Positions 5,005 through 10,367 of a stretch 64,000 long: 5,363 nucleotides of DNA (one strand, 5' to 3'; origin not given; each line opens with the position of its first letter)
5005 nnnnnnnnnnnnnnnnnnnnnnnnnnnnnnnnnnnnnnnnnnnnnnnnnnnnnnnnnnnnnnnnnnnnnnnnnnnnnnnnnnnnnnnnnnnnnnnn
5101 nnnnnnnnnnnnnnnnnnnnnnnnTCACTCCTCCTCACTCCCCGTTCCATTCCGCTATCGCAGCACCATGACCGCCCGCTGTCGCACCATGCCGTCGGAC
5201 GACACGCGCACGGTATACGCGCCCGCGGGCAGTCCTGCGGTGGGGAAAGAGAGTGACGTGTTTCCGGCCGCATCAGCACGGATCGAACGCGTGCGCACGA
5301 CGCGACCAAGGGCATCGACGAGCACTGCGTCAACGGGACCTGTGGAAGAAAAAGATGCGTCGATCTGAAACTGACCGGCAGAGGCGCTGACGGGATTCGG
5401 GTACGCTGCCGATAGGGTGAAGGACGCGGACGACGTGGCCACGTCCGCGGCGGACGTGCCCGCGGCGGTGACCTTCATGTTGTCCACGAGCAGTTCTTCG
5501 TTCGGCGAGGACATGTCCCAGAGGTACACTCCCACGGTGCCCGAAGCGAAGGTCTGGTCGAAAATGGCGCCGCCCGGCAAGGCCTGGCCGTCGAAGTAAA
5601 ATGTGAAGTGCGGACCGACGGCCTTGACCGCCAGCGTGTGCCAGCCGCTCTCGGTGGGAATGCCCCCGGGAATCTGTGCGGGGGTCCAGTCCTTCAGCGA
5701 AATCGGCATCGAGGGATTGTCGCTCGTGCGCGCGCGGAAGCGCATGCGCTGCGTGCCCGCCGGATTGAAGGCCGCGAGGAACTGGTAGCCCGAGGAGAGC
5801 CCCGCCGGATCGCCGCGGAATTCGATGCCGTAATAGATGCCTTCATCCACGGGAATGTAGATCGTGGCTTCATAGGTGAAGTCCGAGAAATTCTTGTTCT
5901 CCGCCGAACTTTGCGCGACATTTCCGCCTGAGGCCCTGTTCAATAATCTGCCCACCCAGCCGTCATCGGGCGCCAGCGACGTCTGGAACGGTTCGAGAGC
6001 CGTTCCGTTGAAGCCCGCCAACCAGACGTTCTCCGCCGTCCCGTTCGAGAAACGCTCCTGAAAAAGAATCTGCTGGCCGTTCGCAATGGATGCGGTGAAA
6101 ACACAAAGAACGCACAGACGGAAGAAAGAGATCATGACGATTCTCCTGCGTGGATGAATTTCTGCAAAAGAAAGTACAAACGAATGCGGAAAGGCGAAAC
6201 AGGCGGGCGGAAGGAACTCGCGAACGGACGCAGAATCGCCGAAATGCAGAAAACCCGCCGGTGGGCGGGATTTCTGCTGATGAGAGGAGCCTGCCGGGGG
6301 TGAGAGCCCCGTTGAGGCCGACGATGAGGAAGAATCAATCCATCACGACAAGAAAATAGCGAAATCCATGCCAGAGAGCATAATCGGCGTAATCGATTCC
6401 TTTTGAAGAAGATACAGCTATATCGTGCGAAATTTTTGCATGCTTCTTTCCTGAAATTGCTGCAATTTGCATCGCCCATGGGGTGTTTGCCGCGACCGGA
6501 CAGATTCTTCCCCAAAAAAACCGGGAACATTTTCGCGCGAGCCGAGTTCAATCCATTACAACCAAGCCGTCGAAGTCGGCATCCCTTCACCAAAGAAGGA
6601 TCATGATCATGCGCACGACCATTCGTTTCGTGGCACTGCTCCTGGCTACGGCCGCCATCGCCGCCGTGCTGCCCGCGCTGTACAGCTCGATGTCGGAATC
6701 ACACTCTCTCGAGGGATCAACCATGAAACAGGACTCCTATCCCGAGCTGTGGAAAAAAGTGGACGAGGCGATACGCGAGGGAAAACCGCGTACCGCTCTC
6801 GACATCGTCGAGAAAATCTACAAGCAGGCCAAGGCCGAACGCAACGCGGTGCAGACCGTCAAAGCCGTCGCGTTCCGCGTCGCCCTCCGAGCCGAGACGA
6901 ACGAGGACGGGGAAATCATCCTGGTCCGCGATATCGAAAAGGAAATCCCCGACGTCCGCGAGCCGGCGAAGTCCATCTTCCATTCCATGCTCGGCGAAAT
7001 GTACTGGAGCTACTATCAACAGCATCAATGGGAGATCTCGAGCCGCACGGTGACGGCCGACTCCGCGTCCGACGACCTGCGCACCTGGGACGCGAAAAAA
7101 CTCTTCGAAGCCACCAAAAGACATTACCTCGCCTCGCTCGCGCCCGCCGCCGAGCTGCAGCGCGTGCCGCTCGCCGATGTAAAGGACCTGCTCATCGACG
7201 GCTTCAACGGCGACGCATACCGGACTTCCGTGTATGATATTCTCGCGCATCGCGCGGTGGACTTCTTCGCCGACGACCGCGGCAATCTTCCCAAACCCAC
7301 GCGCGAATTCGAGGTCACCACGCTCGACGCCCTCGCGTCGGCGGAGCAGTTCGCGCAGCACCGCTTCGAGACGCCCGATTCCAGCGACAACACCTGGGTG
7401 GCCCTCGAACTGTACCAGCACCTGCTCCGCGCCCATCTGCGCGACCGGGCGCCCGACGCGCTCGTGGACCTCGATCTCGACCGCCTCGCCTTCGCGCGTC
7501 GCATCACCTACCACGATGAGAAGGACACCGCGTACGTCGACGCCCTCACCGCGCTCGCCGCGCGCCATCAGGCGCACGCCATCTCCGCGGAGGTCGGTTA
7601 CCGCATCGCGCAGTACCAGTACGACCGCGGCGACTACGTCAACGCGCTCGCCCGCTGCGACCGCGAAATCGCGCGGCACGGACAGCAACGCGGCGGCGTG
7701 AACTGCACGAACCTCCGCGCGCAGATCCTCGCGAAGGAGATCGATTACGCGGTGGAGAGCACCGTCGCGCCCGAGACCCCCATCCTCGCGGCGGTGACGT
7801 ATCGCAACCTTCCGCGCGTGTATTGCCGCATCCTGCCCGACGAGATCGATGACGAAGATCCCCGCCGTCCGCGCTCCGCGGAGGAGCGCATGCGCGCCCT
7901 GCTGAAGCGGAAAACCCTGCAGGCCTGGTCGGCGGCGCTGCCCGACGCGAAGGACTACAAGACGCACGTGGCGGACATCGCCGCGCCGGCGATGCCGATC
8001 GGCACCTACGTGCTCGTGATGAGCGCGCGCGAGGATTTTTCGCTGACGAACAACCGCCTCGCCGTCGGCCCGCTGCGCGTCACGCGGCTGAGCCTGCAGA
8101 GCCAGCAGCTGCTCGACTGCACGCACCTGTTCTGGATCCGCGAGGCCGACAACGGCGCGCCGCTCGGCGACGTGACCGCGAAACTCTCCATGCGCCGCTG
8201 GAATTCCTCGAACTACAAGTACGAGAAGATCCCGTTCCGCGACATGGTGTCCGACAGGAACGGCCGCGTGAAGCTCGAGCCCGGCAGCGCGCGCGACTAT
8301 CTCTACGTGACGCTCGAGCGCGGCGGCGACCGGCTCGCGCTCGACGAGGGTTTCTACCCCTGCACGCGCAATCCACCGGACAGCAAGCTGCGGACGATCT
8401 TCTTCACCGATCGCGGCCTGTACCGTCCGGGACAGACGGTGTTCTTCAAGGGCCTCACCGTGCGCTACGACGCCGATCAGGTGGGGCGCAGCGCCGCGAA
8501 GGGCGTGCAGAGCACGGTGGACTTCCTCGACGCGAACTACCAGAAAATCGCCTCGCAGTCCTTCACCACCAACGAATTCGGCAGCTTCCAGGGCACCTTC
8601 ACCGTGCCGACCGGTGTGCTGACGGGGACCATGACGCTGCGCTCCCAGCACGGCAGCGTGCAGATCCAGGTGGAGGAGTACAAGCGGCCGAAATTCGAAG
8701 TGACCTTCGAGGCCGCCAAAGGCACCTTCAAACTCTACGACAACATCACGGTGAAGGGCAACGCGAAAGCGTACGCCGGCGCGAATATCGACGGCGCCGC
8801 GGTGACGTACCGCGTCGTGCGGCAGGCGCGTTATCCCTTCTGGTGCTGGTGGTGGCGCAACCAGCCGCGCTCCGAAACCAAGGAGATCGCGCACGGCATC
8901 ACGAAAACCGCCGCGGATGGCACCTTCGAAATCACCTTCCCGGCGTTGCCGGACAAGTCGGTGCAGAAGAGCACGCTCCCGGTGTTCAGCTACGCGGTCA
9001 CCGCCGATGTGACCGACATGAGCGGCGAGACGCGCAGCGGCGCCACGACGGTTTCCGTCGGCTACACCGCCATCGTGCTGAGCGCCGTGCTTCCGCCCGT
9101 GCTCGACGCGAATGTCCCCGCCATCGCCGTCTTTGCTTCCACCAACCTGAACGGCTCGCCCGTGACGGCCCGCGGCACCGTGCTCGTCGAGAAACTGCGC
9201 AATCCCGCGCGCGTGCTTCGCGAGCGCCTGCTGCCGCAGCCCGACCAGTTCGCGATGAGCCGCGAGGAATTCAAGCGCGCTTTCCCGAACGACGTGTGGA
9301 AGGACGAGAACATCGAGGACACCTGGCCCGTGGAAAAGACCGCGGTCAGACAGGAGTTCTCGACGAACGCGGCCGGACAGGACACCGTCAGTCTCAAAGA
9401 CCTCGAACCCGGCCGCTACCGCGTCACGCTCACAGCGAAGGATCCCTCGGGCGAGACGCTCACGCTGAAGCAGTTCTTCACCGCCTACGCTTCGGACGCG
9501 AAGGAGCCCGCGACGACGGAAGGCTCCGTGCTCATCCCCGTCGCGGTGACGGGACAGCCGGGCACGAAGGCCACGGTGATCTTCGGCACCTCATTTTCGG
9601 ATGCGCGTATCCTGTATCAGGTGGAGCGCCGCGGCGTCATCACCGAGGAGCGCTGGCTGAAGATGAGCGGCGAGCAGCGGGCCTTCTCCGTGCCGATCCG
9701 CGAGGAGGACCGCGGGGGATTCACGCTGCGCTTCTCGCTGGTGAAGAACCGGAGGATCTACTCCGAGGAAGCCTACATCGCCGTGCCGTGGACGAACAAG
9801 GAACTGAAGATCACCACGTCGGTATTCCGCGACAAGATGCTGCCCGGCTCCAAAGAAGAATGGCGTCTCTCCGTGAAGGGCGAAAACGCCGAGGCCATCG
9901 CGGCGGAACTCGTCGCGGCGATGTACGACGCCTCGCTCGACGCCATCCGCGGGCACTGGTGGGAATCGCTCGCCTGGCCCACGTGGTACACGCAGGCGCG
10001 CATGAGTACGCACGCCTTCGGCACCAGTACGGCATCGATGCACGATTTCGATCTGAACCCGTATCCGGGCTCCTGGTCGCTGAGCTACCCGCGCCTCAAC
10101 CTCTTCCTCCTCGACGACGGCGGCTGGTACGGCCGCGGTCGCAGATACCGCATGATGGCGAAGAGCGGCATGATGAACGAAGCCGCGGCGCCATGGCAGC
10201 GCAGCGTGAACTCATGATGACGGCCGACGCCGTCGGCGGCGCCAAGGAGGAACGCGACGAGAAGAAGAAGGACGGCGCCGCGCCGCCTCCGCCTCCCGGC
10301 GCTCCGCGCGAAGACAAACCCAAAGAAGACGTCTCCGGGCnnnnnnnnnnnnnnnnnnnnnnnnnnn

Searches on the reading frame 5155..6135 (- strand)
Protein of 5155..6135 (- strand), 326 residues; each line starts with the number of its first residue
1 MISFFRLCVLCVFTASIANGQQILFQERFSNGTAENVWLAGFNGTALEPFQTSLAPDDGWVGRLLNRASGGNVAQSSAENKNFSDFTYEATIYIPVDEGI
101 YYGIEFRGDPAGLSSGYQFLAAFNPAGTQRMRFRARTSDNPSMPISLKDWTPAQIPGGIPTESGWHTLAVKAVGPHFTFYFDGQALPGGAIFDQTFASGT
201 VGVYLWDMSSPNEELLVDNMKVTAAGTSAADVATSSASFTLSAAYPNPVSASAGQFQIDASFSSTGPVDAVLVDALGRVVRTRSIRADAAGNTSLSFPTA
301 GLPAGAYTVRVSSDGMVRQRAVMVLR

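Call 30: search_protein_families(library=pfam, proteins=[window:5155-6135:-], max_evalue=0.0001)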
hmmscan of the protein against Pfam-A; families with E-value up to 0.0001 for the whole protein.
window:5155-6135:- (326 aa): 1 family
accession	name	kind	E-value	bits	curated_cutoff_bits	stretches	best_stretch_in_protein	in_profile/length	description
PF18962.6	Por_Secre_tail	-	1.4e-05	25.7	27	1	245-315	2-66/75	Secretion system C-terminal sorting domain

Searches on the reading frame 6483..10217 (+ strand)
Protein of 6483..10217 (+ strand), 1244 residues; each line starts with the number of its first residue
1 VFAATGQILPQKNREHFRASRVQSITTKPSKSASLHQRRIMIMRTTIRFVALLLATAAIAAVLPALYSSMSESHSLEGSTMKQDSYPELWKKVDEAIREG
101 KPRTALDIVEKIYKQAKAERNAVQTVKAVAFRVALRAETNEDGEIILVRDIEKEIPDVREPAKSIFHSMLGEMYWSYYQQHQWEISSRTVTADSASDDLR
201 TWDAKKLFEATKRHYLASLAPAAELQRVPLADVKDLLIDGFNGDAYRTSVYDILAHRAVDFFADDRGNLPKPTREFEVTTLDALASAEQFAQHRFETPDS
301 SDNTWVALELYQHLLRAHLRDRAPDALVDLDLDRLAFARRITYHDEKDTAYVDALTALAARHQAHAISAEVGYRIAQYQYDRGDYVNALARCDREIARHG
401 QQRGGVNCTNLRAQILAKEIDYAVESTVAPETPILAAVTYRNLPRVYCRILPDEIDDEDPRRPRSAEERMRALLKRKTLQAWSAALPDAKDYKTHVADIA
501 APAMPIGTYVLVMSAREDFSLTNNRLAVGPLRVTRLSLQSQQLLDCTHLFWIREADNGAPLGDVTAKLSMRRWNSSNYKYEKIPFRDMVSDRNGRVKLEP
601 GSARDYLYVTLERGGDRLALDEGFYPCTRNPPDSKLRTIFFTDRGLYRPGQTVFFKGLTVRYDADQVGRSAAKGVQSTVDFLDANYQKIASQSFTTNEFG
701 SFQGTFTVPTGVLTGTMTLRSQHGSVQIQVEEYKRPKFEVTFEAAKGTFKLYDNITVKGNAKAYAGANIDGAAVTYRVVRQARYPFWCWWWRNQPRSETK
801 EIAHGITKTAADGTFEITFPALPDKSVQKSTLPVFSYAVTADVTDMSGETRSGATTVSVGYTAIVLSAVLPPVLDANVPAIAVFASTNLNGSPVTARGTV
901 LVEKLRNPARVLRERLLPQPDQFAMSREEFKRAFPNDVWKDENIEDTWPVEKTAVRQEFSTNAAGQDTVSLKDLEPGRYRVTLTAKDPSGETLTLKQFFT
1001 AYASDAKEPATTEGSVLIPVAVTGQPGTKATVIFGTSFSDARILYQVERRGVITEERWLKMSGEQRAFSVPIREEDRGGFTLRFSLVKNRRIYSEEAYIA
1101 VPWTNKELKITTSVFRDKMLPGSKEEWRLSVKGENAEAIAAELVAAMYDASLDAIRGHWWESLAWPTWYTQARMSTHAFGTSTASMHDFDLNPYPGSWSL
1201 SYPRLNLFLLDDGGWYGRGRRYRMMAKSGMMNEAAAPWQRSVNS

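Call 30: search_protein_families(library=pfam, proteins=[window:6483-10217:+], max_evalue=0.0001)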
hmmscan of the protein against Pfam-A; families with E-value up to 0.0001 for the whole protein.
window:6483-10217:+ (1244 aa): 2 families
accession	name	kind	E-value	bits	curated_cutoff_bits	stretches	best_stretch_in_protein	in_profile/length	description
PF01835.25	MG2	-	3.8e-16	59.7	32.8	1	639-725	3-81/96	MG2 domain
PF07703.20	A2M_BRD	-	1.9e-07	31.9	22.7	1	1025-1151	11-136/140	Alpha-2-macroglobulin bait region domain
